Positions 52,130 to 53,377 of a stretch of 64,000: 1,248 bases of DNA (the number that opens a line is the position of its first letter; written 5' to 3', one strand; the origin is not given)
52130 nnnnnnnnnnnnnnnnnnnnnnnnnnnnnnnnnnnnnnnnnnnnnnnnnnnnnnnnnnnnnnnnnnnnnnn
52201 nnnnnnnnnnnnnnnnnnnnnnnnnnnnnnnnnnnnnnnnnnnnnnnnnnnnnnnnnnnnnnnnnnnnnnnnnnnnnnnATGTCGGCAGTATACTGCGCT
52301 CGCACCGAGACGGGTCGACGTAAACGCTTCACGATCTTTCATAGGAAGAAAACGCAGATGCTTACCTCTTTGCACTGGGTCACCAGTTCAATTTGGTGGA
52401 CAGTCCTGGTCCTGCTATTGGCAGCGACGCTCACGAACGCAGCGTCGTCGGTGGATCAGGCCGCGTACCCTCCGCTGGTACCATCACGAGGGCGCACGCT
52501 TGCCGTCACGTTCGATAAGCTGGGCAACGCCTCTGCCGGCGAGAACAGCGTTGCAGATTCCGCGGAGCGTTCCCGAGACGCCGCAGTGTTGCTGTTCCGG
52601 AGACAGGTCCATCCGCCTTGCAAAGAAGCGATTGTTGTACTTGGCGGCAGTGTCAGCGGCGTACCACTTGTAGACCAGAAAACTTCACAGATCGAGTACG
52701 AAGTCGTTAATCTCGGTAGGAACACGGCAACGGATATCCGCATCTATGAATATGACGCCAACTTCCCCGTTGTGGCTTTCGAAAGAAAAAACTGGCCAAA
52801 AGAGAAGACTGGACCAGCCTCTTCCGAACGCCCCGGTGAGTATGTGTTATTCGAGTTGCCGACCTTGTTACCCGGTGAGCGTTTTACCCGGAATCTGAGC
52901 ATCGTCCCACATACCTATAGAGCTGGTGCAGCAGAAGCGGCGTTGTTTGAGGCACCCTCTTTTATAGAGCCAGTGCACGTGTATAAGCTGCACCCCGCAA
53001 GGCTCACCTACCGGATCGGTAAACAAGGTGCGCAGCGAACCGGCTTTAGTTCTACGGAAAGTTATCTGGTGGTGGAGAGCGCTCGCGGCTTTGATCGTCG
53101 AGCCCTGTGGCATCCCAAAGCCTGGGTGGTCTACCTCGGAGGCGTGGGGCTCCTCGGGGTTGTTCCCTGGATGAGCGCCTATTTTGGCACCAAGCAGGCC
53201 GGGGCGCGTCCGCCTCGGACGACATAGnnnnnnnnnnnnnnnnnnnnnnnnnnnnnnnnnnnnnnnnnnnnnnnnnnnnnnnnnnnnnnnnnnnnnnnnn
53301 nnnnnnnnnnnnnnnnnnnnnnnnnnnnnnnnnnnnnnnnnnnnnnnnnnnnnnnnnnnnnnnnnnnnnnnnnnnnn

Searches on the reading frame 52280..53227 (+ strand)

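Call 41: search_protein_families(library=pfam, proteins=[window:52280-53227:+], max_evalue=0.001)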
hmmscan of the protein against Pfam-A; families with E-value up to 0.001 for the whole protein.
window:52280-53227:+ (315 aa): 1 family
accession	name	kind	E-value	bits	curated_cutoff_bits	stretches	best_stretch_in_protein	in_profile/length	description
PF05753.20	TRAP_beta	-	5.9e-09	36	22.4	0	116-168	17-67/178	Translocon-associated protein beta (TRAPB)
